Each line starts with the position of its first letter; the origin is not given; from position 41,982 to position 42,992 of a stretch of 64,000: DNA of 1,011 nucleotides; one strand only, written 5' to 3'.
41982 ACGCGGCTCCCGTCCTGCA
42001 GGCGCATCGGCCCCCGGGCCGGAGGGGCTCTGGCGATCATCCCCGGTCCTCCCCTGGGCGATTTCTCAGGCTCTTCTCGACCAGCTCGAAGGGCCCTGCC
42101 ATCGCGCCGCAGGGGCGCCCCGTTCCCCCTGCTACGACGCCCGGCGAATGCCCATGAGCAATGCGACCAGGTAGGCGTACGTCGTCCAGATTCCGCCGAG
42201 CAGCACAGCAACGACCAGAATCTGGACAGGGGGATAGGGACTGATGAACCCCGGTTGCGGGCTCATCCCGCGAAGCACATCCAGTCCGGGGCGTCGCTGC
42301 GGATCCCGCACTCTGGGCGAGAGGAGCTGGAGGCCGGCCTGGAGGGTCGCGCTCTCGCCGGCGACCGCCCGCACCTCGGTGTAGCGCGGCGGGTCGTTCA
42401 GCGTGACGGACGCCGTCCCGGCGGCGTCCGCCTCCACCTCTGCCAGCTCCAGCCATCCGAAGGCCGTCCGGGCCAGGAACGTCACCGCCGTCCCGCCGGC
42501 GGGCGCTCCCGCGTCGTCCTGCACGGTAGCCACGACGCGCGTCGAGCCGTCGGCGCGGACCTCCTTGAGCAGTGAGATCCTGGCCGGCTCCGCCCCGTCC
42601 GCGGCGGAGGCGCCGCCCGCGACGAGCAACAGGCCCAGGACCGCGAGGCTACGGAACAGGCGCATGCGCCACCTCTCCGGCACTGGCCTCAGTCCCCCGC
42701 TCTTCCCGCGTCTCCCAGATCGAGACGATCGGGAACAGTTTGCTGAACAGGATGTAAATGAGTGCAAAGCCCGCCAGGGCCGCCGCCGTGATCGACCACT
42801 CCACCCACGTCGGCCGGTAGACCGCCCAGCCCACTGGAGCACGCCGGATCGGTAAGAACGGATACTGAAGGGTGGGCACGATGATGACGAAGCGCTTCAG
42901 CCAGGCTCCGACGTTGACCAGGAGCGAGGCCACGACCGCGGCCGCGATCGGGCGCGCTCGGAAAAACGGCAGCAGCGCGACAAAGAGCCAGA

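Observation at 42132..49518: Candidate cytochrome-free, copper-only quinol-to-N2O electron transfer module (NrfCD-like + five cupredoxins + embedded two-component system)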

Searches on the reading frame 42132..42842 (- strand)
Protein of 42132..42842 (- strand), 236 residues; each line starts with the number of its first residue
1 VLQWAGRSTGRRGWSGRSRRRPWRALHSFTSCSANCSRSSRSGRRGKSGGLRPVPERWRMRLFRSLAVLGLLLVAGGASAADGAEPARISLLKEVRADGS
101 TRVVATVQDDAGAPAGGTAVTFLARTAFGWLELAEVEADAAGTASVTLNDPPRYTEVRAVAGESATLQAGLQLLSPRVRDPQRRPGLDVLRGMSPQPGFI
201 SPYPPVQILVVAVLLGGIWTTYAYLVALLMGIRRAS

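Call 3: search_protein_families(library=pfam, proteins=[window:42132-42842:-], max_evalue=0.01)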
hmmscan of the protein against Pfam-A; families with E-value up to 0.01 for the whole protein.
window:42132-42842:- (236 aa): 1 family
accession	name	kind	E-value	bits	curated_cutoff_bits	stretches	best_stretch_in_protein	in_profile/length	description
PF02369.22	Big_1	-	2.6e-05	24.7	34.9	1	95-150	11-68/93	Bacterial Ig-like domain (group 1)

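Call 7: search_protein_families(library=ncbifam, proteins=[window:42132-42842:-], max_evalue=0.01)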
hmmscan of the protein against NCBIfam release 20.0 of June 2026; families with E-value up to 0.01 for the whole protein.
window:42132-42842:- (236 aa): 0 families
